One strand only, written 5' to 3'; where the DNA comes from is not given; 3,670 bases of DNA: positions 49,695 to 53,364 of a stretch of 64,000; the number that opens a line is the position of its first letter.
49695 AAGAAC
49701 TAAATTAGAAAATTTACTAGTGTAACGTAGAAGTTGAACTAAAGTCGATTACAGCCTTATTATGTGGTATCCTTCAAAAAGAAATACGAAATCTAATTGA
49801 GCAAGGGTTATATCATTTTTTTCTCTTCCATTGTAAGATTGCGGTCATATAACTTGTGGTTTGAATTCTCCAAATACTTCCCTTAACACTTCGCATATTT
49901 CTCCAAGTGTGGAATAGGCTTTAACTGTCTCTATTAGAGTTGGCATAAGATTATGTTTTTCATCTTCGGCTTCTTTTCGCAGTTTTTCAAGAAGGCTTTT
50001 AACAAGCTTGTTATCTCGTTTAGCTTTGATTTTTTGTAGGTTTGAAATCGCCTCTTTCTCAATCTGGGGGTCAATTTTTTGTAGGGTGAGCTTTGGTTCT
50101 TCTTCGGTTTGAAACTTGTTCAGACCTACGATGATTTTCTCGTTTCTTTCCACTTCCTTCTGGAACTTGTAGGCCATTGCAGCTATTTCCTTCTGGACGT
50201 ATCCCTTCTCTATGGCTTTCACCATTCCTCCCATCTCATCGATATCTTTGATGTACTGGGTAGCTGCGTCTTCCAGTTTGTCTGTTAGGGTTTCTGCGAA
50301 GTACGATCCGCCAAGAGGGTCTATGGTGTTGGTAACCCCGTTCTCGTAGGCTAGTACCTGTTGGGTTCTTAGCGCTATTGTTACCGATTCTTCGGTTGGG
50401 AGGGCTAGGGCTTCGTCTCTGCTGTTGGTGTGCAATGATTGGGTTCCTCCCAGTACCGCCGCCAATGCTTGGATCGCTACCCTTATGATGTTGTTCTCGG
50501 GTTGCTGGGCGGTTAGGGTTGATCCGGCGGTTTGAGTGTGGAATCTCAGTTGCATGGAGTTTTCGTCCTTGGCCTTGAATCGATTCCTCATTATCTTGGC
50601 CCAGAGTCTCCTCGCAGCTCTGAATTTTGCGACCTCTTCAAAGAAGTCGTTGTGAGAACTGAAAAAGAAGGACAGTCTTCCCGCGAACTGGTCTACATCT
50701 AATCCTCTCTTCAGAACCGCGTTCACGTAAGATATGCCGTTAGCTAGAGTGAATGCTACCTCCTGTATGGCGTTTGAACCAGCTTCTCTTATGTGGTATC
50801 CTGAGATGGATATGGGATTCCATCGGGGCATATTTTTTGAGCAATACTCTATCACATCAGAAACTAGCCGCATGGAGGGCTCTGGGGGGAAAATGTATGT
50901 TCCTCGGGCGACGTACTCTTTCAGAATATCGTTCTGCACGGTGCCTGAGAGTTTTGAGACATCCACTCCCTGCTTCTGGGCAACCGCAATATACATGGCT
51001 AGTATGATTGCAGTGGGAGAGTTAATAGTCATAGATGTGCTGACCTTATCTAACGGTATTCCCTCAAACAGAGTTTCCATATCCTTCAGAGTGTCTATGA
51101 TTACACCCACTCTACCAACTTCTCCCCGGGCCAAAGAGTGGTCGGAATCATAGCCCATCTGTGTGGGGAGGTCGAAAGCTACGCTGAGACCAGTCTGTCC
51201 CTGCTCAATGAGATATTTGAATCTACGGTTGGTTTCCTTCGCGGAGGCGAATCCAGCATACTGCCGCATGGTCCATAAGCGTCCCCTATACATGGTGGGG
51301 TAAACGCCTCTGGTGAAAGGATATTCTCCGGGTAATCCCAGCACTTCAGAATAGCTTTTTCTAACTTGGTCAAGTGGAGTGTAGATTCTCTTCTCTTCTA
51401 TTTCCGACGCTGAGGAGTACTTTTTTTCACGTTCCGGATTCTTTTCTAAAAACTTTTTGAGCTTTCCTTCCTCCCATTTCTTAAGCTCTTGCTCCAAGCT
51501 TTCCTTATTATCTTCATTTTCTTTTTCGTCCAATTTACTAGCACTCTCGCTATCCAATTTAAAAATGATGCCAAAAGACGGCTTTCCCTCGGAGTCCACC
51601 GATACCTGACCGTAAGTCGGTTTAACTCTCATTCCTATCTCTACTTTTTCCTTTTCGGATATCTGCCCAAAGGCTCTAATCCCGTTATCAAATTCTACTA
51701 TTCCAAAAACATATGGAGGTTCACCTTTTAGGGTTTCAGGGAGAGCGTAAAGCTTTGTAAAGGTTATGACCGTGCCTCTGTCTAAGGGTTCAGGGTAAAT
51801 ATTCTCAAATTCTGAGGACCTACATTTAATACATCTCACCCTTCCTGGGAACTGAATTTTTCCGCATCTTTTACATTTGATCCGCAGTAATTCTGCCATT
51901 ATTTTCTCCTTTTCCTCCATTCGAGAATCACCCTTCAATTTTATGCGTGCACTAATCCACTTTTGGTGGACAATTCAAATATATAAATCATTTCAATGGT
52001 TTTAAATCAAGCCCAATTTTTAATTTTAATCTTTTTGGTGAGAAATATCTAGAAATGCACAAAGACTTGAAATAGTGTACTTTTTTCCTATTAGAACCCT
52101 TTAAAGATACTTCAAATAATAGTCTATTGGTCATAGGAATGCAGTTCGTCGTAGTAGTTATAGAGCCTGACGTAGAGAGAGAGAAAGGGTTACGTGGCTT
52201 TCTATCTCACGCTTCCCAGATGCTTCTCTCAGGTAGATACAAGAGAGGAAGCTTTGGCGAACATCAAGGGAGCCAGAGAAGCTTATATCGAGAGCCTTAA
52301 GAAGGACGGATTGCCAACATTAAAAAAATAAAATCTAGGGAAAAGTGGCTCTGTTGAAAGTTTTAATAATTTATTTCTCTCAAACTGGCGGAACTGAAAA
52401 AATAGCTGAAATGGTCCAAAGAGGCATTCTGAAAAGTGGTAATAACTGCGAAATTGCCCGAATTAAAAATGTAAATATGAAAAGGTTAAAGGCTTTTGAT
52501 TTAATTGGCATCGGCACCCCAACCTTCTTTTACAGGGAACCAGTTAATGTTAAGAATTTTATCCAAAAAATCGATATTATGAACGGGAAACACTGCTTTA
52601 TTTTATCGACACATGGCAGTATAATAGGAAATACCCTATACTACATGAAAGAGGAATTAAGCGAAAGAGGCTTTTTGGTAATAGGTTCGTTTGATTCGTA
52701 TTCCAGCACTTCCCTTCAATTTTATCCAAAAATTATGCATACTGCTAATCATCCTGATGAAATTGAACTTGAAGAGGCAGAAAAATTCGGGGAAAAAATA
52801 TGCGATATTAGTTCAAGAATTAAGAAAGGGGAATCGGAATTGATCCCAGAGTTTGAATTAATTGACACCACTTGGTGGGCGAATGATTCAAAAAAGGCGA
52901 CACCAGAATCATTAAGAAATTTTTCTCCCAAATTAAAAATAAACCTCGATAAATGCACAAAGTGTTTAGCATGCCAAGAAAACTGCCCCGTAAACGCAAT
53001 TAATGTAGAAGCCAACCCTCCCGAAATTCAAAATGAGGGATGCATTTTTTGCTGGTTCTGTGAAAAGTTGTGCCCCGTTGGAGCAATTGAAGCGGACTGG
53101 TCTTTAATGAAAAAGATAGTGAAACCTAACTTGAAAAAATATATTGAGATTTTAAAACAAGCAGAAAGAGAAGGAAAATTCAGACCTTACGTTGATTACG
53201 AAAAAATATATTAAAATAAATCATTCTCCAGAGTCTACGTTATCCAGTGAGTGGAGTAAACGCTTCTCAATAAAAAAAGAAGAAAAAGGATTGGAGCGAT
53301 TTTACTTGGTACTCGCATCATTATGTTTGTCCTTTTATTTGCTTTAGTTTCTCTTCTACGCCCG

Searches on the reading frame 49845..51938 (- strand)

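Call 60: search_protein_families(library=pfam, proteins=[window:49845-51938:-], max_evalue=0.0001)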
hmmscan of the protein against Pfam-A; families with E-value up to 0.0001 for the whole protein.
window:49845-51938:- (697 aa): 2 families
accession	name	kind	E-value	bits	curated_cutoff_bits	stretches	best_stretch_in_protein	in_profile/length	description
PF01642.28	MM_CoA_mutase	-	1.3e-233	776.6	22.1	1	177-690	3-512/512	Methylmalonyl-CoA mutase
PF01796.24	OB_ChsH2_C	-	9.1e-11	42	27.1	1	53-107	6-62/65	ChsH2, C-terminal OB-fold domain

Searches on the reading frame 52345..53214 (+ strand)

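Call 60: search_protein_families(library=pfam, proteins=[window:52345-53214:+], max_evalue=0.0001)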
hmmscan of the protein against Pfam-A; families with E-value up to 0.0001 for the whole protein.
window:52345-53214:+ (289 aa): 11 families
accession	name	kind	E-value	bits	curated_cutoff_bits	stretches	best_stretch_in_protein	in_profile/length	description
PF00037.32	Fer4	-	1.2e-12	47.5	21.1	2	198-219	2-23/24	4Fe-4S binding domain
PF12838.12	Fer4_7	-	1.4e-10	41.9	27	1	203-247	1-52/52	4Fe-4S dicluster domain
PF12724.12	Flavodoxin_5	-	8.4e-09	36.3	27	1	7-92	1-86/145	Flavodoxin domain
PF00258.30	Flavodoxin_1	-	4.9e-08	33.7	25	1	8-118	1-97/143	Flavodoxin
PF13237.11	Fer4_10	-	4.7e-07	30.1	25.5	1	197-244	2-53/53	4Fe-4S dicluster domain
PF13183.11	Fer4_8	-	2.2e-06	28.5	27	0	191-217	46-67/68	4Fe-4S dicluster domain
PF13187.11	Fer4_9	-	2.9e-06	27.6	27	1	203-248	1-52/52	4Fe-4S dicluster domain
PF12641.12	Flavodoxin_3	-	6.9e-06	26.4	27.5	0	7-92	1-79/160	Flavodoxin domain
PF13484.11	Fer4_16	-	7.8e-06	27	30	0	203-233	1-29/66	4Fe-4S double cluster binding domain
PF12837.12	Fer4_6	-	1.3e-05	25.3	25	1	198-219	3-24/24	4Fe-4S binding domain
PF14697.11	Fer4_21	-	2e-05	25.1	35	1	199-249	3-58/59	4Fe-4S dicluster domain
